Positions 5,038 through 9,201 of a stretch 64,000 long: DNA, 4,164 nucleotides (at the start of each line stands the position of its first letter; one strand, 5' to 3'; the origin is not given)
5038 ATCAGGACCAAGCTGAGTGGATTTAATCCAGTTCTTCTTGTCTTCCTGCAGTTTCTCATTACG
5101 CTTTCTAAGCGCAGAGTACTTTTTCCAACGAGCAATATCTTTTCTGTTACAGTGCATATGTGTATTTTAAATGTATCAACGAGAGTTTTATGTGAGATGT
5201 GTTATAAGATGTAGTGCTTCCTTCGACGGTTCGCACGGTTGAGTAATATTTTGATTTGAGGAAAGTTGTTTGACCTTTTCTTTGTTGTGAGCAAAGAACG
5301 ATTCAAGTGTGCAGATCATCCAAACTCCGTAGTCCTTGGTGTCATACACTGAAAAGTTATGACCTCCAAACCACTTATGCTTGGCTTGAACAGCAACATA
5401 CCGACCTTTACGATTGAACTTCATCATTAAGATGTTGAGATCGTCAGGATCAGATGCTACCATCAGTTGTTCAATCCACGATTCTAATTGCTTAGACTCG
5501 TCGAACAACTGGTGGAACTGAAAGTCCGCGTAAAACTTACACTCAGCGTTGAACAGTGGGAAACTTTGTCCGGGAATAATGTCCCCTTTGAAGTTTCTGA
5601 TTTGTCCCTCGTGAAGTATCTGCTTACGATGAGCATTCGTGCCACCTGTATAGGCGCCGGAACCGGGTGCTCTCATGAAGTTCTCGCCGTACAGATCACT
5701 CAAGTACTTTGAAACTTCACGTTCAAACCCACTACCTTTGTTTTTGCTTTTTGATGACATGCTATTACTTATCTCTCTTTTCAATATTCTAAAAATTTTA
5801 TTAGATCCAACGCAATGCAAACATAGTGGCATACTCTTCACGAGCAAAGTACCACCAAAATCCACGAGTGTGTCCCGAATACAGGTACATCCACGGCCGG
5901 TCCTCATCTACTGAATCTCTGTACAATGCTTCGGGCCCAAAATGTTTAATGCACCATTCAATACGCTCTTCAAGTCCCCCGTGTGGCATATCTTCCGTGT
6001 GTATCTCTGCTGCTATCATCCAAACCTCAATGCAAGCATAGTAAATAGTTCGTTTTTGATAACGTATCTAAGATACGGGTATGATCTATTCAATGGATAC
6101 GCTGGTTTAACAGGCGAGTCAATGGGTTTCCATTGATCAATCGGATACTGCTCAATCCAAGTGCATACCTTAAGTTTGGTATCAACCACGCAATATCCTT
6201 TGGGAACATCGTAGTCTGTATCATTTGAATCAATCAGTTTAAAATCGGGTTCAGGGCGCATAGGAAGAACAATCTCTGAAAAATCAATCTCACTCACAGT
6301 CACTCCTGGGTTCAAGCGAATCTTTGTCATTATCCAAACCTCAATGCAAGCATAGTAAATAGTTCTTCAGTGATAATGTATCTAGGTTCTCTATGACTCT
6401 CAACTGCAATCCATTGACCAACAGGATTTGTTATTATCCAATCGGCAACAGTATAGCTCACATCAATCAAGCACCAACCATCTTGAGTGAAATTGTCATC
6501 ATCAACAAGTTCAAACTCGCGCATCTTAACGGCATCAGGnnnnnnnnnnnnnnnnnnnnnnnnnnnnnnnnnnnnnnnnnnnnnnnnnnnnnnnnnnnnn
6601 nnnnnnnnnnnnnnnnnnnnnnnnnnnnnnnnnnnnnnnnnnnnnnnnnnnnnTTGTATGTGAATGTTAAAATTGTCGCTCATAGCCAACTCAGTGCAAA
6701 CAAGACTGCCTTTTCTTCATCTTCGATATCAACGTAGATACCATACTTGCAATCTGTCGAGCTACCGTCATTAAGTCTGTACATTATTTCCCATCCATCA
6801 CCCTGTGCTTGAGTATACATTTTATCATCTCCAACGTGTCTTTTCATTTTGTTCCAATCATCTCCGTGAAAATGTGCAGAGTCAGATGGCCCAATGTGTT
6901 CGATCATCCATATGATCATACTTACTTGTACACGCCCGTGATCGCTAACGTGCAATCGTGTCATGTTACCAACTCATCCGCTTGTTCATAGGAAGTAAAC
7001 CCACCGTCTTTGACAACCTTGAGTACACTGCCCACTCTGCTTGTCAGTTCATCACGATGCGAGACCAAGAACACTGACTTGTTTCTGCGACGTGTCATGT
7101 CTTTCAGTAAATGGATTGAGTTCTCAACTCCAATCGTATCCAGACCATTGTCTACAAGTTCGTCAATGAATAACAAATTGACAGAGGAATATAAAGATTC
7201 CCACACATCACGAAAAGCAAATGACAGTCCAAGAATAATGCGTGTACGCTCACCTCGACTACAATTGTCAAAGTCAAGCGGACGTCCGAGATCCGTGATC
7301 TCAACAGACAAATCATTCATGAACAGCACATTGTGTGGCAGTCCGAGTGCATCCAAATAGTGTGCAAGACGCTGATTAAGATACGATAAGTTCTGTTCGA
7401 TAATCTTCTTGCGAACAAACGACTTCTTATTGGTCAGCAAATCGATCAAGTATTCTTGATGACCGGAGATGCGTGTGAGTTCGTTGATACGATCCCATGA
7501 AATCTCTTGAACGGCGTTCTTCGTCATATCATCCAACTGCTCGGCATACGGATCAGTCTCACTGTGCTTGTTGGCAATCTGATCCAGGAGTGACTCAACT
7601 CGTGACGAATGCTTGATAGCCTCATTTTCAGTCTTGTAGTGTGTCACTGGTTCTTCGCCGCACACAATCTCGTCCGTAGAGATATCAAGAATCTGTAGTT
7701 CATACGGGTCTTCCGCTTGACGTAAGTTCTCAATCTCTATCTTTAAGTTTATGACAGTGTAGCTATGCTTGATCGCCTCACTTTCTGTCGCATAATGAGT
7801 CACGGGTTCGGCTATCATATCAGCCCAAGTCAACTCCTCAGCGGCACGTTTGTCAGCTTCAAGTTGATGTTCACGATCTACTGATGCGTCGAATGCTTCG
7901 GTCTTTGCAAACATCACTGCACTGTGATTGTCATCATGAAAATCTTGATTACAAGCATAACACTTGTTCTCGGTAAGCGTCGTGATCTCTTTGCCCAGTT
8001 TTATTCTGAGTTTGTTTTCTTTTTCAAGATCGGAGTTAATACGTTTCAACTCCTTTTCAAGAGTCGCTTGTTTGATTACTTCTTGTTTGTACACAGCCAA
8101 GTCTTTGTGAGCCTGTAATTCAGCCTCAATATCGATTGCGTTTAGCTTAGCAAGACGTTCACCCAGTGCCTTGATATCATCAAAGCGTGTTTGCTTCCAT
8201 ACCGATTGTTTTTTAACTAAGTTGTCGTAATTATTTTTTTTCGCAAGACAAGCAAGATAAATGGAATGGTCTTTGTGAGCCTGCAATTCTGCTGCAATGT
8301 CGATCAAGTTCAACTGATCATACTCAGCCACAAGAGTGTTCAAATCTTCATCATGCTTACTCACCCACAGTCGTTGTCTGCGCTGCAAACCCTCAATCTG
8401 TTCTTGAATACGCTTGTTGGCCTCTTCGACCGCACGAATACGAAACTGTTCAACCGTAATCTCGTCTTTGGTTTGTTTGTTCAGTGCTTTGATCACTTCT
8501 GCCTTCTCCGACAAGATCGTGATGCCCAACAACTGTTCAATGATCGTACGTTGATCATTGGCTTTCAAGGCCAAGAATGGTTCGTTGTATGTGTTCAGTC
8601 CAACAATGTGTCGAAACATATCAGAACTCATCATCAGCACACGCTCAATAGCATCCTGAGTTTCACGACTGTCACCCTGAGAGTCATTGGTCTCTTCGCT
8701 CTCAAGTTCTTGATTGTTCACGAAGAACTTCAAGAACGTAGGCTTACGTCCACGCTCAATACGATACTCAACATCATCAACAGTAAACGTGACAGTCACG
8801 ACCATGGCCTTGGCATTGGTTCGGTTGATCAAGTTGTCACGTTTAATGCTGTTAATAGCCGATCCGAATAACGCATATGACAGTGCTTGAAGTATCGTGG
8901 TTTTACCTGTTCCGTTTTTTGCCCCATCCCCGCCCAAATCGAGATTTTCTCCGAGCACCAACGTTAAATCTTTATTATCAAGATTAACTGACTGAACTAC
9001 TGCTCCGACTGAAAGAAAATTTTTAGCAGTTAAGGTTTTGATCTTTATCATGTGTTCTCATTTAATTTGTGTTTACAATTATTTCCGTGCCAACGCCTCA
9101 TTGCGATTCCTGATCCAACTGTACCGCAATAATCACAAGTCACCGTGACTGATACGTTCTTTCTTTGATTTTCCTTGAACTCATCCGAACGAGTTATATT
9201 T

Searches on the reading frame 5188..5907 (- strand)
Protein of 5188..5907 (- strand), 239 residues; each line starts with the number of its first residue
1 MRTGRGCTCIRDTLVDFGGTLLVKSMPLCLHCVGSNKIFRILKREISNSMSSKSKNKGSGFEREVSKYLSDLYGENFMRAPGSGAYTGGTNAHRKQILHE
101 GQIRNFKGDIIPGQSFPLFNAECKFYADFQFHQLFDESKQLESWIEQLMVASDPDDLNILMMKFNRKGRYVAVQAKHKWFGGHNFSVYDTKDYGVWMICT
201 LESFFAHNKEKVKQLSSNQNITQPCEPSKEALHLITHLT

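Call 73: search_protein_families(library=phrogs, proteins=[window:5188-5907:-])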
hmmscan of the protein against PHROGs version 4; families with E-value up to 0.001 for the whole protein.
window:5188-5907:- (239 aa): 1 family
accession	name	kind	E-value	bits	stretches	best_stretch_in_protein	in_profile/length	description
phrog_244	-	DNA, RNA and nucleotide metabolism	6.6e-21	76.5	1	49-221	3-164/186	RusA-like Holliday junction resolvase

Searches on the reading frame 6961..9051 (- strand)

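Call 8: search_protein_families(library=phrogs, proteins=[window:6961-9051:-])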
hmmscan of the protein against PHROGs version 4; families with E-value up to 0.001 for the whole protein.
window:6961-9051:- (696 aa): 2 families
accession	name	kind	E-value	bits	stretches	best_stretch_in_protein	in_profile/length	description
phrog_77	-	DNA, RNA and nucleotide metabolism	2.1e-102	345.3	1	1-690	295-954/967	SbcC-like subunit of palindrome specific endonuclease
phrog_21388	-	DNA, RNA and nucleotide metabolism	4e-20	73.1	1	1-120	1-121/126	exonuclease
